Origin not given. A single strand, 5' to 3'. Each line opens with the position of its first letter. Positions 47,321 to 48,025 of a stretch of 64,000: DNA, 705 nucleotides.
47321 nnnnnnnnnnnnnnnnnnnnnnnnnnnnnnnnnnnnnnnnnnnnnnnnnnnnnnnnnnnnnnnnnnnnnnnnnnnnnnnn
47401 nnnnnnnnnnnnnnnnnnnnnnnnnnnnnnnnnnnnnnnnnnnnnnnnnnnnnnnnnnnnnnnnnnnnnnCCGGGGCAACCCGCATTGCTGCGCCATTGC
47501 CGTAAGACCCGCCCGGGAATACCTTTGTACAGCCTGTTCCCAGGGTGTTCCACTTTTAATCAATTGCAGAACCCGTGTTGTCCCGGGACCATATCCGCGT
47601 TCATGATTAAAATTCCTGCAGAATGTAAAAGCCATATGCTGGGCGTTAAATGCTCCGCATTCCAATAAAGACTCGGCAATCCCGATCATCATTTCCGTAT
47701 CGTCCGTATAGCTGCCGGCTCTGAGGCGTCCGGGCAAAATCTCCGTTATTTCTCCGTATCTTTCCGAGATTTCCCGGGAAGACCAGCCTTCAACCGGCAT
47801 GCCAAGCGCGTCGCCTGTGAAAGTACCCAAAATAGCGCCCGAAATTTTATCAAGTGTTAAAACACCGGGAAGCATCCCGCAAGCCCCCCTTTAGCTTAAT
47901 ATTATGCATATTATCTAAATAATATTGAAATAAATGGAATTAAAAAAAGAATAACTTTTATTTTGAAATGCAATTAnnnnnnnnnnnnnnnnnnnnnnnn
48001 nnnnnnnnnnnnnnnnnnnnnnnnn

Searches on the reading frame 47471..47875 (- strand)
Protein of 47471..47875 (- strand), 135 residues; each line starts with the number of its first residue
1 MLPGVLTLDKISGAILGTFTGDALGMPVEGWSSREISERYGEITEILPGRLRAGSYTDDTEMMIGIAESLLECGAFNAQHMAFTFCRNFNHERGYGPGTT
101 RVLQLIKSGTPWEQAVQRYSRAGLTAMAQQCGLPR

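Call 4: search_protein_families(library=pfam, proteins=[window:47471-47875:-], max_evalue=1)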
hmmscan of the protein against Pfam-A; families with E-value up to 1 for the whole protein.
window:47471-47875:- (135 aa): 2 families
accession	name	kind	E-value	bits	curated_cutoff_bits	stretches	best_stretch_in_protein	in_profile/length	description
PF03747.19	ADP_ribosyl_GH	-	6.2e-27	95.4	26.2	1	13-118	1-116/287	ADP-ribosylglycohydrolase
PF24463.1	DUF7577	-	0.0064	16.5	28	1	72-88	7-21/27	Domain of unknown function (DUF7577)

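Call 5: search_protein_families(library=ncbifam, proteins=[window:47471-47875:-], max_evalue=1)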
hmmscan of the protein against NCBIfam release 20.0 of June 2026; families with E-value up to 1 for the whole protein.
window:47471-47875:- (135 aa): 2 families
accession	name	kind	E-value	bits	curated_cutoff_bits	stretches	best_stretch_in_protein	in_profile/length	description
TIGR02662.1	dinitro_DRAG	equivalog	1.3e-12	47.6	337.05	1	11-87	5-84/287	ADP-ribosyl-[dinitrogen reductase] hydrolase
NF041672.1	ADPriboarghdlase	equivalog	2.4e-08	33.2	490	1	7-91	66-148/361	ADP-ribosylarginine hydrolase Tri1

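Call 6: search_protein_families(library=padloc, proteins=[window:47471-47875:-], max_evalue=1)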
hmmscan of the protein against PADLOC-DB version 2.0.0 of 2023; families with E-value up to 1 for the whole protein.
window:47471-47875:- (135 aa): 0 families

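Call 7: search_protein_families(library=phrogs, proteins=[window:47471-47875:-], max_evalue=1)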
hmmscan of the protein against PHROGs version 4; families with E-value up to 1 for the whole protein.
window:47471-47875:- (135 aa): 1 family
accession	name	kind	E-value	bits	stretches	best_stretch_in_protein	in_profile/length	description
phrog_6572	-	other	1.2e-11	45.4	1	8-113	5-119/325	ADP-ribosylglycohydrolase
